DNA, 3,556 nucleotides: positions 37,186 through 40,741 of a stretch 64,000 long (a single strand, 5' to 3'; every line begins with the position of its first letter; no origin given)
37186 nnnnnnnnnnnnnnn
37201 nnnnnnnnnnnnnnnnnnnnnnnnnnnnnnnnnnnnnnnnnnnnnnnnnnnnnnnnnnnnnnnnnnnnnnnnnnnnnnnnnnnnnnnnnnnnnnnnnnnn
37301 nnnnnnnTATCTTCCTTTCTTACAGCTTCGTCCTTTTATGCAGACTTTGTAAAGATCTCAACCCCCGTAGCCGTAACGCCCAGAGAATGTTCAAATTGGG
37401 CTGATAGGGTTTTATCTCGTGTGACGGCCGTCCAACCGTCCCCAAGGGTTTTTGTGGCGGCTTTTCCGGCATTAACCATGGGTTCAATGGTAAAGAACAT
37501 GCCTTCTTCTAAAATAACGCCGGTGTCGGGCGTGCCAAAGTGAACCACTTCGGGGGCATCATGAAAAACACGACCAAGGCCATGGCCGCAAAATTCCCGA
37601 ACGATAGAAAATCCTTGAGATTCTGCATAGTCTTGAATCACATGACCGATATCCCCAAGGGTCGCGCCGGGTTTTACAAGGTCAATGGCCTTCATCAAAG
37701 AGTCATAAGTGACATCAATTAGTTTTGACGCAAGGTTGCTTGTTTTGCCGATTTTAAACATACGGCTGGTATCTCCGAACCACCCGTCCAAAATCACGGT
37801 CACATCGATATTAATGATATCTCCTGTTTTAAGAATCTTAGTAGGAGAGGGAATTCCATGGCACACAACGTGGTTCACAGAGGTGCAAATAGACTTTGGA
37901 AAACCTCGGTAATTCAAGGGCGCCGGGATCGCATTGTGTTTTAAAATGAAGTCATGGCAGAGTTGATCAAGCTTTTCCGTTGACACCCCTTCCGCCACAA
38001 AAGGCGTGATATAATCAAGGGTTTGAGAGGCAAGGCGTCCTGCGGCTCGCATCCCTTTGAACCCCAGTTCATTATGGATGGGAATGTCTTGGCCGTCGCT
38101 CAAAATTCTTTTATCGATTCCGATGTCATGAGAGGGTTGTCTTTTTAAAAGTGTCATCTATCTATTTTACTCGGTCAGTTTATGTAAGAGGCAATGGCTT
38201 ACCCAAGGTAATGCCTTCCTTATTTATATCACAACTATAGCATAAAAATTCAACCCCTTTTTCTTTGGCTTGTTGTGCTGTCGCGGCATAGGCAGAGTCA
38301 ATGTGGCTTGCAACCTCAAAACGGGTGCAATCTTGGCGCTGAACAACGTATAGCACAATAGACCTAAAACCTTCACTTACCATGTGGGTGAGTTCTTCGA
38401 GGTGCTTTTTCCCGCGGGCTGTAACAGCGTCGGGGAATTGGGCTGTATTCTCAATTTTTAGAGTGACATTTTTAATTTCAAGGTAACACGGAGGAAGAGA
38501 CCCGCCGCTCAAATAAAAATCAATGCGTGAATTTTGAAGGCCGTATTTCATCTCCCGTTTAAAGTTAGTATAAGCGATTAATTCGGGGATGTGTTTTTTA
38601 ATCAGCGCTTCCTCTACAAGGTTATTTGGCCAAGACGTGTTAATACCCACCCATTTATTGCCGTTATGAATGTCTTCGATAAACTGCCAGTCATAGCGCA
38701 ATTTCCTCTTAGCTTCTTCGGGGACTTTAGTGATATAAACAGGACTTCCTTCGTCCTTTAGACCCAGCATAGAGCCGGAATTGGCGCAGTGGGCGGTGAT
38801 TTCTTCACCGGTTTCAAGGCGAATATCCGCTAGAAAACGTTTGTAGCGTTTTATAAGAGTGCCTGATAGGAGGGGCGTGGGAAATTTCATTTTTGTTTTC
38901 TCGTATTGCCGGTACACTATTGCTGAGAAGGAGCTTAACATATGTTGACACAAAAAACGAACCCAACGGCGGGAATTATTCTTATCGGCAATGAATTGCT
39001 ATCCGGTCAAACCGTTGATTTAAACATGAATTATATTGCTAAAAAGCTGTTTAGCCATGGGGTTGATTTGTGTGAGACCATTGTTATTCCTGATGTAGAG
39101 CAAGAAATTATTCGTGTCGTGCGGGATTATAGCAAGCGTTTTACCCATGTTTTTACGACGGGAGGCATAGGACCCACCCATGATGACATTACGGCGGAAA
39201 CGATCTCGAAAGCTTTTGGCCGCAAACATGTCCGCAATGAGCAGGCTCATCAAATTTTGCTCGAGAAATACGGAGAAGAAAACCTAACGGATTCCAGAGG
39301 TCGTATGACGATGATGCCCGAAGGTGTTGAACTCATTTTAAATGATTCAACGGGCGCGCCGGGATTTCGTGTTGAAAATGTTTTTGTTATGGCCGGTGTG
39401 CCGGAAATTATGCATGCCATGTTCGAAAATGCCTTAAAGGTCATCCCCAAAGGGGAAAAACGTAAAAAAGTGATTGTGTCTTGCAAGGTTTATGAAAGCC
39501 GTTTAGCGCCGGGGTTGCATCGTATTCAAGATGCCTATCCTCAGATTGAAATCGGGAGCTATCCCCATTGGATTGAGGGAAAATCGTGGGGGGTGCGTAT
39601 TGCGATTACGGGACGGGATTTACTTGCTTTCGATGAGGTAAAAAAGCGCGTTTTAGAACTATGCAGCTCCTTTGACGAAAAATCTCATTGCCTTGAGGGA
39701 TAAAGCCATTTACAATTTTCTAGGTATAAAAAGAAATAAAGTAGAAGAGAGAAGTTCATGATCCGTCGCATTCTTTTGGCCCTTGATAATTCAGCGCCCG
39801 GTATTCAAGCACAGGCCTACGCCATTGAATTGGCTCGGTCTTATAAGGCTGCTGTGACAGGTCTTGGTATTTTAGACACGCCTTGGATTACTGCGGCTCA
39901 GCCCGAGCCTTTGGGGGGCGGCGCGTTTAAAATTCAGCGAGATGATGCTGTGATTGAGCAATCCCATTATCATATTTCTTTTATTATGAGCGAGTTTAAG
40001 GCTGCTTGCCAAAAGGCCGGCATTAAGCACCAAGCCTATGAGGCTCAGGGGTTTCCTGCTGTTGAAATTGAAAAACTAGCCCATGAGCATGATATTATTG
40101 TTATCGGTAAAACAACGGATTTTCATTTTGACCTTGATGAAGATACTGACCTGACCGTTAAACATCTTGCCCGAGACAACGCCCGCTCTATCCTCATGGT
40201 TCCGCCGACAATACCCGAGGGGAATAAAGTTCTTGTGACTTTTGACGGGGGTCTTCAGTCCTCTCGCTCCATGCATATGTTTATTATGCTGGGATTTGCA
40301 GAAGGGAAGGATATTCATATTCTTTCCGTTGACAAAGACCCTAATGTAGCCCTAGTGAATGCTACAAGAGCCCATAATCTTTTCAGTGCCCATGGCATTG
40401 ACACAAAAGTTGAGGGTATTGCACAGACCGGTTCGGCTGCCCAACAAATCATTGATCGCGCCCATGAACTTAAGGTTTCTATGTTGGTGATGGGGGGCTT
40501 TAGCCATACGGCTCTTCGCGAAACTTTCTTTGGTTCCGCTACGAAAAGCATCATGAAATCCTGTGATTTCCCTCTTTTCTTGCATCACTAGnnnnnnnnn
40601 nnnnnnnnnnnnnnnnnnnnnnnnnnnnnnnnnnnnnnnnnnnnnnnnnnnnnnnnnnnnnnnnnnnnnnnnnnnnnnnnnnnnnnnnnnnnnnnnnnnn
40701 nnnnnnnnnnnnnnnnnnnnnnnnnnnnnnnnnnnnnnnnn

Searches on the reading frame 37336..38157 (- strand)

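Call 7: search_protein_families(library=pfam, proteins=[window:37336-38157:-], max_evalue=0.001)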
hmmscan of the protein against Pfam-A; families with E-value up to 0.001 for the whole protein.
window:37336-38157:- (273 aa): 1 family
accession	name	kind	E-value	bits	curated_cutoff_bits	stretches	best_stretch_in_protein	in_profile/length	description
PF00557.29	Peptidase_M24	-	8.7e-50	169.8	23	1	35-262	2-207/208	Metallopeptidase family M24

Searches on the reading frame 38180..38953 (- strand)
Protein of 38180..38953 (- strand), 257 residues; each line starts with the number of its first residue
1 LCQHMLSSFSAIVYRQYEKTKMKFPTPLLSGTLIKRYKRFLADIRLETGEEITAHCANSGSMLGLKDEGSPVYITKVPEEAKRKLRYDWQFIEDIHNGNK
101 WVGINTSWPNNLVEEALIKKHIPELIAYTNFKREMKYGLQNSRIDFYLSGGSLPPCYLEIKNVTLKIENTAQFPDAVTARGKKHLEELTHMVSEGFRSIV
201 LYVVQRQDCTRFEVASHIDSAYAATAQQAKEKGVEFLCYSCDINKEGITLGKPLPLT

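Call 7: search_protein_families(library=pfam, proteins=[window:38180-38953:-], max_evalue=0.001)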
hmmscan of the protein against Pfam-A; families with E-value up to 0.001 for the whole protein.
window:38180-38953:- (257 aa): 2 families
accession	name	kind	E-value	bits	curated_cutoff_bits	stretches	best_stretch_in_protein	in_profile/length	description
PF03749.19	SfsA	-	7.1e-49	165.6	22.8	1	108-246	2-137/138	Sugar fermentation stimulation protein RE domain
PF17746.7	SfsA_N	-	1.7e-19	70.1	25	1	34-104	1-63/63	SfsA N-terminal OB domain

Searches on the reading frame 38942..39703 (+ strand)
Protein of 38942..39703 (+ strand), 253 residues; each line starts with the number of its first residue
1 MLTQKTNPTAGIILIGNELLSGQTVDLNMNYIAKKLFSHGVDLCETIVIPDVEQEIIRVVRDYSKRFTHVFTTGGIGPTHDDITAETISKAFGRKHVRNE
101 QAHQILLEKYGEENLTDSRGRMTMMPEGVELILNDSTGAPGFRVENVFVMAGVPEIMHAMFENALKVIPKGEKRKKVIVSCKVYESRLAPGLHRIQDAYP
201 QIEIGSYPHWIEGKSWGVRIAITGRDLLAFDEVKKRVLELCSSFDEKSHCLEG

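Call 7: search_protein_families(library=pfam, proteins=[window:38942-39703:+], max_evalue=0.001)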
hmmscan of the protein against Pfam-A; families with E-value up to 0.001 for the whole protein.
window:38942-39703:+ (253 aa): 2 families
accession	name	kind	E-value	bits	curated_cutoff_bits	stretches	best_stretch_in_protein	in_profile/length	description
PF00994.29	MoCF_biosynth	-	1.5e-27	96.5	26.6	1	11-167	1-141/144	Probable molybdopterin binding domain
PF24102.1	FLAD1_M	-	1.6e-10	41.1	27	1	179-240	7-68/78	FAD synthase, middle domain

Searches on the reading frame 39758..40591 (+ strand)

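Call 7: search_protein_families(library=pfam, proteins=[window:39758-40591:+], max_evalue=0.001)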
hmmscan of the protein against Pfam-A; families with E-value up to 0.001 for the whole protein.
window:39758-40591:+ (277 aa): 1 family
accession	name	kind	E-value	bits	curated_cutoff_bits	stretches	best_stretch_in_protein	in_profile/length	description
PF00582.32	Usp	-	1.6e-18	68.1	24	2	207-273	71-137/141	Universal stress protein family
